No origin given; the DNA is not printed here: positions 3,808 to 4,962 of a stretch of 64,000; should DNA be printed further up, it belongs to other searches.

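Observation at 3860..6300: Lower-GC two-gene cassette of secreted/membrane proteins next to toxin-antitoxin genes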

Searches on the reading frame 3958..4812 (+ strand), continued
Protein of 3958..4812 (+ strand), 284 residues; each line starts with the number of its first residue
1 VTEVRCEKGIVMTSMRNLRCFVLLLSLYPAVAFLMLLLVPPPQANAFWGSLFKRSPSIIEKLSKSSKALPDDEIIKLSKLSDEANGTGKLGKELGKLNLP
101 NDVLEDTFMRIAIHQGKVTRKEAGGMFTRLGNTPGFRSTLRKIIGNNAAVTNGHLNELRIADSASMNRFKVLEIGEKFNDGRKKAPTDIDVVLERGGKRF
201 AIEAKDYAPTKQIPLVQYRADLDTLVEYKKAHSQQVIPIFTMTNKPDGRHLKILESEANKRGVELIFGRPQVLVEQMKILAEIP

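Call 42: search_protein_families(library=pfam, alignment_id=A3, max_evalue=0.00001)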
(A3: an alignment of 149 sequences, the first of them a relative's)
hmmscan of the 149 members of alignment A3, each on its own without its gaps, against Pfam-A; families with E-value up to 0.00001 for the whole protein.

A. member 1, L004:6070-7224:- (384 aa): 1 family
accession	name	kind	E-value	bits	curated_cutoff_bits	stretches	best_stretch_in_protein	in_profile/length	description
PF04909.20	Amidohydro_2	-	1.9e-31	110.3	26.4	1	23-383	11-289/289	Amidohydrolase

B. families by the number of members that match (of 149 scanned): 140 families (the first 25 are shown)
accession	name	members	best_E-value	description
PF13280.12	WYL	6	4.7e-12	WYL domain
PF05128.17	DUF697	5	2e-32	Domain of unknown function (DUF697)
PF25583.1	WCX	5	2.1e-15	WCX domain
PF00072.30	Response_reg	3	4.7e-26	Response regulator receiver domain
PF02518.31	HATPase_c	3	2.1e-22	Histidine kinase-, DNA gyrase B-, and HSP90-like ATPase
PF00486.34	Trans_reg_C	3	2.5e-20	Transcriptional regulatory protein, C terminal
PF04317.18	DUF463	2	9.9e-129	YcjX-like family, DUF463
PF03796.21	DnaB_C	2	6.1e-113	DnaB-like helicase C terminal domain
PF01070.24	FMN_dh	2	4.1e-112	FMN-dependent dehydrogenase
PF01695.23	IstB_IS21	2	2.7e-93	IstB-like ATP binding protein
PF06250.17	YhcG_C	2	6.5e-67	YhcG PDDEXK nuclease domain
PF17761.7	DUF1016_N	2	2.9e-44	DUF1016 N-terminal domain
PF00990.26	GGDEF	2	4.2e-41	Diguanylate cyclase, GGDEF domain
PF00549.24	Ligase_CoA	2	5.9e-38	CoA-ligase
PF00589.27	Phage_integrase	2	1.4e-29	Phage integrase family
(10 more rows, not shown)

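Call 43: search_protein_families(library=padloc, alignment_id=A3, max_evalue=0.00001)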
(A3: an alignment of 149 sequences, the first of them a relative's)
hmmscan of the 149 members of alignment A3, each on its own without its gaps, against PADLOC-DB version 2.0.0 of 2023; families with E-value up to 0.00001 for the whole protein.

A. member 1, L004:6070-7224:- (384 aa): 0 families

B. families by the number of members that match (of 149 scanned): 257 families (the first 25 are shown)
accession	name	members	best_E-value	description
PDLC01457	WYL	7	2.7e-29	"CAS-I,CAS-II,CAS-III,CAS-IV,CAS-V,CAS-VI; associated_signaling"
PDLC01652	WYL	6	8.1e-26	"CAS-I,CAS-II,CAS-III,CAS-IV,CAS-V,CAS-VI; associated_signaling"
PDLC04134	mad2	3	6.3e-27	mads_2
PDLC01766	Cas3c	3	6.9e-12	-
PDLC04140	mad8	3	1.5e-08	mads_8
PDLC04831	PDC-S02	2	3.5e-153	-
PDLC04795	PDC-S02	2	6.1e-148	-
PDLC04810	PDC-S02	2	1.4e-142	-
PDLC04803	PDC-S02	2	3.1e-97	-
PDLC04826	PDC-S02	2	5.1e-92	-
PDLC04175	HEC-01A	2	1.5e-91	-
PDLC04807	PDC-S02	2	2.2e-88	-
PDLC04813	PDC-S02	2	4.2e-78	-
PDLC04811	PDC-S02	2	1.6e-75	-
PDLC04822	PDC-S02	2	8.5e-69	-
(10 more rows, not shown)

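Call 46: search_protein_families(library=pfam, proteins=[L057:30-1325:+, L057:1329-2273:+, L057:2263-5106:+, L057:5117-5968:+, L030:5314-6708:+, L012:1322-2209:+, L012:2273-3397:+, L037:1308-2981:+, L037:3100-3789:+, L059:8302-9789:+], max_evalue=0.01)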
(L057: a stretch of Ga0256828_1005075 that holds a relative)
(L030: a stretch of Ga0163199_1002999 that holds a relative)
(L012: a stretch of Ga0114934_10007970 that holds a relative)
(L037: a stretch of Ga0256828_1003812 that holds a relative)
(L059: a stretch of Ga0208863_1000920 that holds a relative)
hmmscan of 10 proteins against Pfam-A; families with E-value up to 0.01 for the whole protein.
L057:30-1325:+ (431 aa): 0 families

L057:1329-2273:+ (314 aa): 0 families

L057:2263-5106:+ (947 aa): 0 families

L057:5117-5968:+ (283 aa): 0 families

L030:5314-6708:+ (464 aa): 8 families
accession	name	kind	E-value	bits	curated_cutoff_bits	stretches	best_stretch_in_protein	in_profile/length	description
PF07676.18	PD40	-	1.1e-43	146.7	20.9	4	312-348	1-38/38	WD40-like Beta Propeller Repeat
PF04052.18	TolB_N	-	9.3e-19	68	22.4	1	66-162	2-104/106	TolB amino-terminal domain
PF00930.27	DPPIV_N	-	8.4e-08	31.8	22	1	281-376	241-341/354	Dipeptidyl peptidase IV (DPP IV) N-terminal region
PF14583.12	Pectate_lyase22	-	4.6e-06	26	30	0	323-350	354-381/386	Oligogalacturonate lyase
PF25174.1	Beta-prop_THOC3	-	1.1e-05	25.1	305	1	235-340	50-150/272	THOC3 beta-propeller domain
PF10647.15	Gmad1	-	3.4e-05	24.3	20.5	0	202-311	37-146/251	Lipoprotein LpqB beta-propeller domain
PF21101.3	YqgU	-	0.0053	16.6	27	0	381-423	221-263/264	YqgU-like 6-bladed beta propeller domain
PF25460.1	Beta-prop_Aladin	-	0.0081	15.8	171.1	0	231-354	110-227/340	Aladin seven-bladed propeller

L012:1322-2209:+ (295 aa): 2 families
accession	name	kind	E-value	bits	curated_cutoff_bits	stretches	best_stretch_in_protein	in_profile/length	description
PF00036.39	EF-hand_1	-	0.00074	19.3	25.4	1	36-55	10-29/29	EF hand domain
PF13405.12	EF-hand_6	-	0.0046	17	25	0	34-55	8-29/30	EF-hand domain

L012:2273-3397:+ (374 aa): 0 families

L037:1308-2981:+ (557 aa): 3 families
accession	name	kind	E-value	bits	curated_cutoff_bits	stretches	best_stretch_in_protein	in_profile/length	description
PF09820.16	AAA-ATPase_like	-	1.4e-48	165.9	26.1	1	3-219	1-201/201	Predicted AAA-ATPase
PF08011.17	PDDEXK_9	-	7.5e-13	48.8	25.5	1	454-554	2-103/105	PD-(D/E)XK nuclease superfamily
PF00665.32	rve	-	0.00033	21.3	32.6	1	147-203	23-79/102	Integrase core domain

L037:3100-3789:+ (229 aa): 1 family
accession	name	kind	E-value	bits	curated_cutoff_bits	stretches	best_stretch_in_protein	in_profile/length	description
PF12787.12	EcsC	-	4.3e-12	46.7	30.4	1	29-225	69-235/240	EcsC protein family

L059:8302-9789:+ (495 aa): 2 families
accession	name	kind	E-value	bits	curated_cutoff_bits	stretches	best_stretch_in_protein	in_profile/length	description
PF05128.17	DUF697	-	2.2e-08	34.5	27.7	1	144-279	15-139/162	Domain of unknown function (DUF697)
PF12732.12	YtxH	-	0.0065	17.3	37.5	0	313-355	26-68/71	YtxH-like protein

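Call 50: search_protein_representatives(alignment_id=A1)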
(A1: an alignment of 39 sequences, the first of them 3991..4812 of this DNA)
Query: 39 sequences, 261 profile positions. Proteins with E-value up to 0.001 (for the whole library): 170; up to 1e-10: 143; up to 1e-30: 110. The best 150 are listed.
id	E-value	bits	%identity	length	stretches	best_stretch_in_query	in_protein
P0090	7.0e-116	402.4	-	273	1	8-260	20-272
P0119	2.7e-104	364.4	-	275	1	6-261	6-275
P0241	1.1e-97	342.7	-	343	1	25-253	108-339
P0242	8.8e-94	330.0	-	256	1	8-261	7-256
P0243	5.2e-92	324.2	-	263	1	4-261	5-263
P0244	2.1e-91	322.2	-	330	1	8-260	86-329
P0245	1.3e-89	316.2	-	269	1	7-261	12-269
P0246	9.2e-86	303.7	-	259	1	9-256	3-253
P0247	1.2e-85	303.3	-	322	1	5-260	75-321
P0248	2.6e-85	302.2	-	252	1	6-261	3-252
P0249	4.8e-83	294.8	-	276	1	19-257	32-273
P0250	2.9e-82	292.2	-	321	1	34-258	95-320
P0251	4.2e-82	291.7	-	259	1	32-260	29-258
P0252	4.6e-82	291.5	-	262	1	12-260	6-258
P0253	2.6e-81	289.1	-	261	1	7-260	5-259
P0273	1.4e-72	260.4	-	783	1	36-258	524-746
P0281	5.2e-67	242.2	-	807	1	24-258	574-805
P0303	2.8e-49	184.1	-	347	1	63-254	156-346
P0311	1.6e-46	175.0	-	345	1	34-179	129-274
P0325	4.7e-41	157.1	-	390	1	63-259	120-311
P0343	1.5e-33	132.5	-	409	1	41-254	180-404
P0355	1.5e-26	109.6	-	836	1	46-258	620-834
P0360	3.7e-24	101.7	-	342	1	60-237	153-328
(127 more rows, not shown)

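Call 51: search_protein_families(library=pfam, proteins=[P0273, P0281, P0355, P0343, P0325, P0241, P0244, P0303, P0311, P0360], max_evalue=0.01)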
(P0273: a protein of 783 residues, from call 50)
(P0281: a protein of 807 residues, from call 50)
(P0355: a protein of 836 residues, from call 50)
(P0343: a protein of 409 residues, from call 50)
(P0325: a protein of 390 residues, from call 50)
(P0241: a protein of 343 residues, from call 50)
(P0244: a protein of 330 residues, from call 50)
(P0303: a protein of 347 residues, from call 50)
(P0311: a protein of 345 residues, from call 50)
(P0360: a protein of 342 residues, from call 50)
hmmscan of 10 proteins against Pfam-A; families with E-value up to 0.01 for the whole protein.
P0273 (783 aa): 0 families

P0281 (807 aa): 2 families
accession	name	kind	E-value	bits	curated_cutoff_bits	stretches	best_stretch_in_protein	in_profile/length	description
PF13240.11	Zn_Ribbon_1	-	5e-06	26.6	25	1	3-23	2-22/23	zinc-ribbon domain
PF12773.13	DZR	-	0.0074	16.9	27.3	0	3-25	1-23/45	Double zinc ribbon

P0355 (836 aa): 0 families

P0343 (409 aa): 1 family
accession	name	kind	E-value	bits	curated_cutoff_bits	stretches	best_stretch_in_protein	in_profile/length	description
PF08378.17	NERD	-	0.00049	21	22.1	1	285-339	9-64/111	Nuclease-related domain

P0325 (390 aa): 0 families

P0241 (343 aa): 0 families

P0244 (330 aa): 0 families

P0303 (347 aa): 1 family
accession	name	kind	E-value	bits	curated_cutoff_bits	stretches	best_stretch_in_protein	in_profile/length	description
PF22746.1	SHOCT-like_DUF2089-C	-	0.0083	16.2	27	0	181-201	9-29/32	SHOCT-like domain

P0311 (345 aa): 1 family
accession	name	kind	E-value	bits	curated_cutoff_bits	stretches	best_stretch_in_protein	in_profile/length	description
PF06819.16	Arc_PepC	-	3.6e-08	34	23.4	1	261-316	54-110/110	Archaeal Peptidase A24 C-terminal Domain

P0360 (342 aa): 1 family
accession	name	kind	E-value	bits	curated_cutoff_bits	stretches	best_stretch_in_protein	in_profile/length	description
PF13635.12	DUF4143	-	0.0089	16.2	28.1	0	220-276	104-159/160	Domain of unknown function (DUF4143)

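Call 64: find_encoding_contigs(protein=P0119, flank=7000, max_places=1)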
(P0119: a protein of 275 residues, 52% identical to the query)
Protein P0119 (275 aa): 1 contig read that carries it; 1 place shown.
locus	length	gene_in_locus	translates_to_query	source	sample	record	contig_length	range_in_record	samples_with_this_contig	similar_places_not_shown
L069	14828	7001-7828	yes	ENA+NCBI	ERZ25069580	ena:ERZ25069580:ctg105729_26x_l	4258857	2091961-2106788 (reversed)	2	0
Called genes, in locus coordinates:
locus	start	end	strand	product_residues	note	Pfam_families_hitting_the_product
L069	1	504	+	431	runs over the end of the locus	PF00919:UPF0004, PF04055:Radical_SAM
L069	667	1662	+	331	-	PF00296:Bac_luciferase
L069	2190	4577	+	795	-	PF00580:UvrD-helicase, PF13604:AAA_30 (faint), PF13245:AAA_19 (weak), PF13087:AAA_12 (faint), PF13361:UvrD_C, PF13538:UvrD_C_2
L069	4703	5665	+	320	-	PF05448:AXE1, PF02129:Peptidase_S15, PF00561:Abhydrolase_1 (faint), PF12146:Hydrolase_4 (faint), PF12697:Abhydrolase_6 (weak), PF00326:Peptidase_S9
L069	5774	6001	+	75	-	-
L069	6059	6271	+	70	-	-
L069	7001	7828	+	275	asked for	-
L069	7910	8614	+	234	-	PF08241:Methyltransf_11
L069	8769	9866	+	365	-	PF01156:IU_nuc_hydro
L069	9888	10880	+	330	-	PF08240:ADH_N, PF00107:ADH_zinc_N, PF13602:ADH_zinc_N_2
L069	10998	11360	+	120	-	-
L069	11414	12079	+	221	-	PF01612:DNA_pol_A_exo1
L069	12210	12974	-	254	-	PF13490:zf-HC2 (faint)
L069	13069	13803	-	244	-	PF07638:Sigma70_ECF (faint), PF04542:Sigma70_r2, PF08281:Sigma70_r4_2, PF04545:Sigma70_r4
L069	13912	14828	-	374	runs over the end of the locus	PF06144:DNA_pol3_delta (weak), PF21694:DNA_pol3_delta_C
